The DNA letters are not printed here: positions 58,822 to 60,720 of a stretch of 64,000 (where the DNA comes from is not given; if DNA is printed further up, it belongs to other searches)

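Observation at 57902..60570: McrB-family NTPase without McrC, translationally coupled to a membrane sensor histidine kinase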

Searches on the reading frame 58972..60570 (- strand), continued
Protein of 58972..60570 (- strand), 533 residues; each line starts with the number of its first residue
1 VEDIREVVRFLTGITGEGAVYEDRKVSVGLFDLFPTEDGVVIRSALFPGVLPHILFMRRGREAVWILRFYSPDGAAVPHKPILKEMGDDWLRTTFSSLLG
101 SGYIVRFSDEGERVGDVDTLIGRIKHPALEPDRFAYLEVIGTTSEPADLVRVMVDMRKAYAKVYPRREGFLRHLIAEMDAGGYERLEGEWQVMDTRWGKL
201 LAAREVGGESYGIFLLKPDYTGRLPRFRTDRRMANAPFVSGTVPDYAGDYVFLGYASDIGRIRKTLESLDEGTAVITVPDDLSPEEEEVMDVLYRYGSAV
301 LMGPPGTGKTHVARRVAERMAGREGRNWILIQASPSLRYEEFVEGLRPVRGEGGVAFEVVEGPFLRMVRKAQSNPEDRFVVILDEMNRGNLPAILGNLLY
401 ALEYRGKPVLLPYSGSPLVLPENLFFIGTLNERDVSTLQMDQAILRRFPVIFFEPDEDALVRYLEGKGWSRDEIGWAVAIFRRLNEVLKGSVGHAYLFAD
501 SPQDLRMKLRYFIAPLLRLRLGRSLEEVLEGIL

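Call 19: find_related_loci(query=A1, collection=genome_contigs, flank=8000)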
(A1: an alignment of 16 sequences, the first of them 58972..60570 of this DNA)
Query A1 (533 aa) in genome_contigs; peptide patterns used: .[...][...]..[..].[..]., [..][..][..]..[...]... (x = any residue, [..] = any of these).
599 stretches matched a pattern (row limit reached: there are more); 540 encode a relative of the query (tblastn E <= 1e-3); the best 80 are kept; 80 distinct loci.
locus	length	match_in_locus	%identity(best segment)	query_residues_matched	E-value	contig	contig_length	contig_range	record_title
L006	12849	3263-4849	64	3-533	0e+0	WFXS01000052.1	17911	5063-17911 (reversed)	MAG: candidate division WOR-3 bacterium isolate S141_60_esom k151_207349, whole genome shotgun sequence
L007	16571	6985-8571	63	3-533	0e+0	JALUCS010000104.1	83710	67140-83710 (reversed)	MAG: candidate division WOR-3 bacterium isolate S143_maxbin2_scaf2bin.169 S143_NODE_53_length_83710_cov_41.802663, whole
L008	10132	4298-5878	61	1-529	0e+0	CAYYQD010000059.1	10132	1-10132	MAG TPA_asm: uncultured bacterium isolate SRP163575_co3_144 genome assembly, contig: NODE_7320_length_10132_cov_10.03532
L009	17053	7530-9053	47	6-522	2e-141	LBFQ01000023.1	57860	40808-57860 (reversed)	MAG: Candidatus Caldipriscus sp. T1.2 2547288283_T1.2_scf1119030633579.23, whole genome shotgun sequence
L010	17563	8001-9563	44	4-528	4e-140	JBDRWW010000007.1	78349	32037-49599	MAG: candidate division WOR-3 bacterium isolate ZZQ_201803_bins_59 ZZQ_201803_bins_59_scaffold_7, whole genome shotgun s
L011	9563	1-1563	44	4-528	1e-133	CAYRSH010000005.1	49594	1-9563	MAG TPA_asm: uncultured bacterium isolate binchicken_co71_159 genome assembly, contig: NODE_277_length_49594_cov_33.7237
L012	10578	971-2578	31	25-533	8e-56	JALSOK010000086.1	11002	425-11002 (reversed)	MAG: candidate division WOR-3 bacterium isolate 356-284_metabat1_scaf2bin.111 356-284_scaffold_3405_c1, whole genome sho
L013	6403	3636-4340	40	287-517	2e-42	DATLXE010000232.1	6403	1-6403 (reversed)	MAG TPA_asm: Gemmatimonadaceae bacterium isolate SMAG_U13238 k141_171108, whole genome shotgun sequence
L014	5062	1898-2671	34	281-530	4e-41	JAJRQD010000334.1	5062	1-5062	MAG: archaeon isolate Dive100_bin10.34 k141_1186054, whole genome shotgun sequence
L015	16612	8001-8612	41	287-489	3e-39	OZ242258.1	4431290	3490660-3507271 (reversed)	MAG: Dehalococcoidia bacterium isolate ebb30a51-fd80-4f91-a9df-d4bc6488b8f2 genome assembly, chromosome: 1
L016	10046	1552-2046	43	300-458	4e-37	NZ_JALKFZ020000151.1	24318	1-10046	Frankia sp. AiPa1 NODE_83_length_24318_cov_89.757972, whole genome shotgun sequence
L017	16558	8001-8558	42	287-468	1e-36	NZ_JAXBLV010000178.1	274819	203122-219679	Gemmata algarum strain JC673 JC673_contig_178, whole genome shotgun sequence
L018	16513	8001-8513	43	287-457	9e-37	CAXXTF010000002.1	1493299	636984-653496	MAG: Dehalococcoidia bacterium isolate b426fa95-c85f-4e70-a700-4121ed63f50a genome assembly, contig: contig_2, whole gen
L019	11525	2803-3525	37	287-517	3e-35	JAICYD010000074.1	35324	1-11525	MAG: Streptosporangiaceae bacterium isolate LS_FP_2_bin.164 k141_4450190_length_35324_cov_21.1531, whole genome shotgun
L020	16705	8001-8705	41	287-517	2e-34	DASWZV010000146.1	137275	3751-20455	MAG TPA_asm: Vicinamibacterales bacterium isolate SMAG_U3748 k141_1151890, whole genome shotgun sequence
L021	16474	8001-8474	45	300-457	1e-32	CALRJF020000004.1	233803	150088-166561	MAG: Candidatus Sulfopaludibacter sp. SbA3 isolate JJ-JE56-12-5-mx-bin561 genome assembly, contig: JJ-RDS2A6-199-C4, who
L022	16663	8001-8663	34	289-497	8e-33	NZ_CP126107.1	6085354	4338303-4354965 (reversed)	Neobacillus sp. SuZ13 chromosome, complete genome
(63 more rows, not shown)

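Call 25: predict_structure(alignment_id=A1)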
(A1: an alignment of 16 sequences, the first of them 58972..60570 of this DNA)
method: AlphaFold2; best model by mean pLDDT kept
length: 533 residues; sequences in the alignment: 16
mean_pLDDT: 79.3   pTM: 0.48
mean pLDDT of the five models: 79.3, 77.4, 76.3, 75.2, 74.9
residues with pLDDT >= 90: 82; 70-90: 342; 50-70: 86; < 50: 23
segments of 3 or more residues with pLDDT < 50: 128-133, 239-242, 271-280
pLDDT, mean of each block of 10 residues (from residue 1): 82 89 87 89 86 90 89 62 82 87 82 83 67 69 89 90 86 87 73 86 76 77 63 52 55 86 80 37 82 85 86 86 74 76 77 72 87 87 80 68 75 84 89 58 68 87 85 92 87 84 87 81 86 72
secondary structure, 60 per line:
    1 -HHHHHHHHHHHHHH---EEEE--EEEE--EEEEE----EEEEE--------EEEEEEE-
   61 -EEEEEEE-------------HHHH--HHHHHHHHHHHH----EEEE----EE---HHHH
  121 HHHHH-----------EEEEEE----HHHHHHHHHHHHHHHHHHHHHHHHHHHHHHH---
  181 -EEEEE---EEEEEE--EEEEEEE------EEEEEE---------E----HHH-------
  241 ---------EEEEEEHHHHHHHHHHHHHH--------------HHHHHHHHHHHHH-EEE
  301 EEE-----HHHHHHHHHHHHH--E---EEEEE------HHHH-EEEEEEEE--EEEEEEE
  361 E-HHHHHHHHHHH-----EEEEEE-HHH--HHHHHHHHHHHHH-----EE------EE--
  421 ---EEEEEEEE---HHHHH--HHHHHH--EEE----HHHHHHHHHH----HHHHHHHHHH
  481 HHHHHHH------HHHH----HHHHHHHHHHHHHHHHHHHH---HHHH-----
elements in order: H2-15 E19-22 E25-28 E31-35 E40-44 E53-59 E62-68 H82-85 H88-99 E104-107 H117-125 E137-142 H147-177 E182-186 E190-195 E198-204 E211-216 E250-255 H256-269 H284-296 E298-303 H309-321 E328-332 H339-342 E344-351 E354-361 H363-373 E379-384 H391-403 E424-431 H435-439 H442-447 E450-452 H457-466 H471-487 H494-497 H502-521 H525-528

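Call 34: fold_search(model_id=the predicted structure, library=pdb)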
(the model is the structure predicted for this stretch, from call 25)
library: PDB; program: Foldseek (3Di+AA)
matches with E <= 10: 1367; with E <= 0.001: 604
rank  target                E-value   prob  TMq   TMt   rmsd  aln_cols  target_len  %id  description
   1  6hz4_A                3.9e-18  1.00  0.41  0.72   3.0       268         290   29  Structure of McrBC without DNA binding domains (one half of the full complex) (released 2019-07-24)
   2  6ut7_B                4.4e-18  1.00  0.39  0.51   5.2       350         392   25  Fitted model for the tetradecameric assembly of Thermococcus gammatolerans McrB AAA+ hexamers with bound McrC (released 2020-10-21)
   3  6ut5_C                4.7e-18  1.00  0.40  0.54   4.3       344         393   25  Cryo-EM structure of the Thermococcus gammatolerans McrBC complex (released 2020-10-21)
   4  6ut5_A                2.4e-17  1.00  0.39  0.51   5.5       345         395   23  Cryo-EM structure of the Thermococcus gammatolerans McrBC complex (released 2020-10-21)
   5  6hz4_E                2.9e-17  1.00  0.42  0.75   3.2       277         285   28  Structure of McrBC without DNA binding domains (one half of the full complex) (released 2019-07-24)
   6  6ut4_B                4.8e-17  1.00  0.38  0.52   5.3       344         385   26  Cryo-EM structure of the asymmetric AAA+ domain hexamer from Thermococcus gammatolerans McrB (released 2020-10-21)
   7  6ut6_D                5.1e-17  1.00  0.41  0.72   3.1       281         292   28  Cryo-EM structure of the Escherichia coli McrBC complex (released 2020-10-21)
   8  6ut6_A                6.8e-17  1.00  0.42  0.75   3.1       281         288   28  Cryo-EM structure of the Escherichia coli McrBC complex (released 2020-10-21)
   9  6ut4_F                9.6e-17  1.00  0.41  0.54   4.6       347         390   25  Cryo-EM structure of the asymmetric AAA+ domain hexamer from Thermococcus gammatolerans McrB (released 2020-10-21)
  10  6ut4_D                9.6e-17  1.00  0.39  0.53   5.0       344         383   24  Cryo-EM structure of the asymmetric AAA+ domain hexamer from Thermococcus gammatolerans McrB (released 2020-10-21)
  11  6ut6_C                1.9e-16  1.00  0.41  0.73   3.8       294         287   28  Cryo-EM structure of the Escherichia coli McrBC complex (released 2020-10-21)
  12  6ut7_D                2.7e-16  1.00  0.40  0.53   5.4       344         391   24  Fitted model for the tetradecameric assembly of Thermococcus gammatolerans McrB AAA+ hexamers with bound McrC (released 2020-10-21)
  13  6ut4_E                2.8e-16  1.00  0.39  0.53   4.9       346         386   25  Cryo-EM structure of the asymmetric AAA+ domain hexamer from Thermococcus gammatolerans McrB (released 2020-10-21)
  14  6hz4_D                3.4e-16  1.00  0.40  0.72   3.0       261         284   30  Structure of McrBC without DNA binding domains (one half of the full complex) (released 2019-07-24)
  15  6ut4_A                4.2e-16  1.00  0.39  0.52   5.0       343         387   25  Cryo-EM structure of the asymmetric AAA+ domain hexamer from Thermococcus gammatolerans McrB (released 2020-10-21)
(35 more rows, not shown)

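Call 48: search_protein_families(library=pfam, proteins=[P0045, P0037, P0051, P0065, P0071, P0020, P0017, P0033, P0012], max_evalue=0.001)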
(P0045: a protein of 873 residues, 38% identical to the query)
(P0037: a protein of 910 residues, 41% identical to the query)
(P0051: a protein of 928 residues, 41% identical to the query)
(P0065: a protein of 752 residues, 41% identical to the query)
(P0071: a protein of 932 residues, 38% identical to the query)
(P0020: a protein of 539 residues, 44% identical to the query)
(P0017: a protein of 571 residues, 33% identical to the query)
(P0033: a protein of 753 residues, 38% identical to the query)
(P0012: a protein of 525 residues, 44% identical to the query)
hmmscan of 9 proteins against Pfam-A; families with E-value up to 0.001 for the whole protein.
P0045 (873 aa): 6 families
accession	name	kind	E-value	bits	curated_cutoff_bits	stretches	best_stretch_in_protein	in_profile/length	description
PF07728.20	AAA_5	-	1.9e-19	70.5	22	1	601-754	2-139/139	AAA domain (dynein-related subfamily)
PF09365.15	DUF2461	-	1.5e-16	61.4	22.8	1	334-545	2-204/208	Conserved hypothetical protein (DUF2461)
PF13401.12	AAA_22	-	9.5e-07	29.6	27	1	600-709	7-109/130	AAA domain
PF07726.17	AAA_3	-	1.3e-05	25.5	27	1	601-754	2-129/131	ATPase family associated with various cellular activities (AAA)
PF00004.35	AAA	-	0.00015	22.7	21.2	1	602-755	2-124/131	ATPase family associated with various cellular activities (AAA)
PF13191.12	AAA_16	-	0.0009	20.2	32.6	1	600-651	26-85/167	AAA ATPase domain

P0037 (910 aa): 5 families
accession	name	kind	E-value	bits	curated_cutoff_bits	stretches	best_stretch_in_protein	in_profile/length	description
PF07728.20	AAA_5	-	1.2e-21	77.6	22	1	650-803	2-139/139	AAA domain (dynein-related subfamily)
PF09365.15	DUF2461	-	5.9e-13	49.6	22.8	1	389-600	2-206/208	Conserved hypothetical protein (DUF2461)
PF00004.35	AAA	-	0.00011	23.1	21.2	1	651-804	2-124/131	ATPase family associated with various cellular activities (AAA)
PF07726.17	AAA_3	-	0.00031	21.1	27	0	650-674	2-26/131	ATPase family associated with various cellular activities (AAA)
PF13401.12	AAA_22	-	0.00045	21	27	0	649-758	7-109/130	AAA domain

P0051 (928 aa): 5 families
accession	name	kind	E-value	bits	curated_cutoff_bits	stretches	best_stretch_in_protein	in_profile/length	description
PF07728.20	AAA_5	-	5.8e-20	72.2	22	1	653-806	2-139/139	AAA domain (dynein-related subfamily)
PF09365.15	DUF2461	-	3e-09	37.6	22.8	1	406-551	2-143/208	Conserved hypothetical protein (DUF2461)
PF13401.12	AAA_22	-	2.6e-06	28.2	27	1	653-761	8-109/130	AAA domain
PF00004.35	AAA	-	0.00033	21.5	21.2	1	654-807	2-124/131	ATPase family associated with various cellular activities (AAA)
PF07726.17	AAA_3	-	0.00095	19.5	27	0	653-792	2-114/131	ATPase family associated with various cellular activities (AAA)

P0065 (752 aa): 6 families
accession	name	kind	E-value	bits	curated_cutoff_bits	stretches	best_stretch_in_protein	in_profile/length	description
PF07728.20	AAA_5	-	2.4e-18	66.9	22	1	484-637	2-139/139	AAA domain (dynein-related subfamily)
PF09365.15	DUF2461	-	9.3e-12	45.7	22.8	1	217-430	2-206/208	Conserved hypothetical protein (DUF2461)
PF07726.17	AAA_3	-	2.9e-06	27.6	27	1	484-637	2-129/131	ATPase family associated with various cellular activities (AAA)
PF13401.12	AAA_22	-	2.4e-05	25.1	27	1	484-588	8-105/130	AAA domain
PF00004.35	AAA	-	0.00021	22.2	21.2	1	485-638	2-124/131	ATPase family associated with various cellular activities (AAA)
PF13191.12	AAA_16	-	0.00037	21.5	32.6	0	483-538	26-84/167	AAA ATPase domain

P0071 (932 aa): 3 families
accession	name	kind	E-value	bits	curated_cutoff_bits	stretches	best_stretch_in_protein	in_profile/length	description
PF07728.20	AAA_5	-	2.7e-15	57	22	1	676-817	2-139/139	AAA domain (dynein-related subfamily)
PF09365.15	DUF2461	-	1.7e-13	51.4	22.8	1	409-621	2-205/208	Conserved hypothetical protein (DUF2461)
PF13401.12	AAA_22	-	0.00051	20.8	27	0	672-757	4-95/130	AAA domain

P0020 (539 aa): 6 families
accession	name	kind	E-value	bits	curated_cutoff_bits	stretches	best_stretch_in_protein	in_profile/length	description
PF07728.20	AAA_5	-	3.3e-21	76.2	22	1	286-435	2-139/139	AAA domain (dynein-related subfamily)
PF13401.12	AAA_22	-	5e-10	40.2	27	1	283-389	5-108/130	AAA domain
PF13191.12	AAA_16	-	7.3e-08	33.5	32.6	1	276-376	16-144/167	AAA ATPase domain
PF00004.35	AAA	-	7.4e-08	33.3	21.2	1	286-436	1-124/131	ATPase family associated with various cellular activities (AAA)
PF05496.18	RuvB_N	-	0.00016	22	27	0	284-313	34-59/159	Holliday junction DNA helicase RuvB P-loop domain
PF07726.17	AAA_3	-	0.00043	20.6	27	0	286-314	2-30/131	ATPase family associated with various cellular activities (AAA)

P0017 (571 aa): 4 families
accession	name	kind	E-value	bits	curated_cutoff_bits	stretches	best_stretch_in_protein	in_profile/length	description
PF07728.20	AAA_5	-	9.7e-21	74.7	22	1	324-467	2-139/139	AAA domain (dynein-related subfamily)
PF00004.35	AAA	-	0.00013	22.9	21.2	1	324-469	1-125/131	ATPase family associated with various cellular activities (AAA)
PF20720.3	nSTAND3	-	0.00079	19.6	27.2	0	314-383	10-75/155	Novel STAND NTPase 3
PF13191.12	AAA_16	-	0.00092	20.2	32.6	0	322-360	25-63/167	AAA ATPase domain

P0033 (753 aa): 3 families
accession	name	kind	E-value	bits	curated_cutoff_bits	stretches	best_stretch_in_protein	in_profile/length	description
PF07728.20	AAA_5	-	1.1e-16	61.5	22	1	460-610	2-139/139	AAA domain (dynein-related subfamily)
PF13191.12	AAA_16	-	5e-05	24.3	32.6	1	450-491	14-63/167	AAA ATPase domain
PF13401.12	AAA_22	-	0.00097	19.9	27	0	458-512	6-59/130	AAA domain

P0012 (525 aa): 5 families
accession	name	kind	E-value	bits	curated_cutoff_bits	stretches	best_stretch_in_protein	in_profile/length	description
PF07728.20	AAA_5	-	5.4e-14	52.8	22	1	294-443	2-139/139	AAA domain (dynein-related subfamily)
PF00004.35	AAA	-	7.6e-08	33.3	21.2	1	294-446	1-126/131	ATPase family associated with various cellular activities (AAA)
PF20720.3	nSTAND3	-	2.8e-06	27.6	27.2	1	278-329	4-52/155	Novel STAND NTPase 3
PF13401.12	AAA_22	-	3.1e-06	28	27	1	292-383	6-95/130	AAA domain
PF13191.12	AAA_16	-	3.8e-05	24.7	32.6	1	292-323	25-54/167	AAA ATPase domain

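Call 53: find_encoding_contigs(protein=P0010, flank=6000, max_places=2)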
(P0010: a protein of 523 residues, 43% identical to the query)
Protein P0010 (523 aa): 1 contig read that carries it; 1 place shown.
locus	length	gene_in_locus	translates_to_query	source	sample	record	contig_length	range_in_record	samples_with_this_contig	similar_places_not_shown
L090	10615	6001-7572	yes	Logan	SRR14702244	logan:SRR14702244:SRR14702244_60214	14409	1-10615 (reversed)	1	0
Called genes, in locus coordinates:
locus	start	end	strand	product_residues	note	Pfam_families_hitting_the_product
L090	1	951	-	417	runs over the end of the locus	PF00149:Metallophos, PF12850:Metallophos_2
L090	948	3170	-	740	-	PF01336:tRNA_anti-codon (faint), PF13860:FlgD_ig (weak)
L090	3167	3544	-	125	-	PF17319:DUF5362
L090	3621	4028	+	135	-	PF00877:NLPC_P60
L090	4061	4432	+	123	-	PF01740:STAS, PF13466:STAS_2 (weak)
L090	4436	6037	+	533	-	PF14716:HHH_8, PF10391:DNA_pol_lambd_f (faint), PF14520:HHH_5 (faint), PF02811:PHP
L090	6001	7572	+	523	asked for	PF20720:nSTAND3 (faint), PF00004:AAA (weak), PF07728:AAA_5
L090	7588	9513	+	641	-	-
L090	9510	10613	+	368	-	?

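Call 54: find_encoding_contigs(protein=P0015, flank=6000, max_places=2)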
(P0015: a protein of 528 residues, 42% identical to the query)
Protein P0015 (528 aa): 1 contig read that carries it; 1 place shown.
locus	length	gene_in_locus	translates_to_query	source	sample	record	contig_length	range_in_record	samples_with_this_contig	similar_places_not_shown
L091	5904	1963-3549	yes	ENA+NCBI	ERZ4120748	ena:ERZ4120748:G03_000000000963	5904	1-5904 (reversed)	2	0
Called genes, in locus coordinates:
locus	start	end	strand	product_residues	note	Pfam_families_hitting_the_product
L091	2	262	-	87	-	?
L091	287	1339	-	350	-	PF03739:LptF_LptG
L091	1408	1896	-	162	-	PF00210:Ferritin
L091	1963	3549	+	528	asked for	PF07728:AAA_5, PF13191:AAA_16 (faint), PF20720:nSTAND3 (weak), PF00004:AAA (weak)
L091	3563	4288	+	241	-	-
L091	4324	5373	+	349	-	-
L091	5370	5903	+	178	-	?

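Call 55: find_encoding_contigs(protein=P0017, flank=7000, max_places=2)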
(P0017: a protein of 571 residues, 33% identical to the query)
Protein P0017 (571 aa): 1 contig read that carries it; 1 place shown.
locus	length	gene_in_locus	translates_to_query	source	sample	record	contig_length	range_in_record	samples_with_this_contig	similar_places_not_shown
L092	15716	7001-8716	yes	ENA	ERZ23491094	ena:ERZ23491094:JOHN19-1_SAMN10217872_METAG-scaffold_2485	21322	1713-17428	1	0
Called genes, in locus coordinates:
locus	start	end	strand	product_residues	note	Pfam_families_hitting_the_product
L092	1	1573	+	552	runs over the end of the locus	PF03717:PBP_dimer, PF00905:Transpeptidase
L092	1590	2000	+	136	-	PF02502:LacAB_rpiB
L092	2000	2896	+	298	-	-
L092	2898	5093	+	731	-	PF01656:CbiA (weak), PF10609:ParA (weak), PF13614:AAA_31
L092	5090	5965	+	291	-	PF01734:Patatin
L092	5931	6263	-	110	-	-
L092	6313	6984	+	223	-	PF00590:TP_methylase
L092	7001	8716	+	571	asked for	PF07728:AAA_5, PF28529:McrB_lid (weak)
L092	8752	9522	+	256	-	PF00378:ECH_1, PF16113:ECH_2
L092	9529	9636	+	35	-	-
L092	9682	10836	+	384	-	PF01053:Cys_Met_Meta_PP, PF01212:Beta_elim_lyase (weak), PF00155:Aminotran_1_2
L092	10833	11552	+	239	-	-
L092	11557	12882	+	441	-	PF17874:TPR_MalT, PF25058:ARM_TT21 (weak), PF09976:TPR_21 (weak), PF13424:TPR_12 (weak), PF13432:TPR_16 (weak), PF12895:ANAPC3, PF14559:TPR_19, PF13432:TPR_16 (weak), +16 more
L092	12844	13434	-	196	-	PF03167:UDG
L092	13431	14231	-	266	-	-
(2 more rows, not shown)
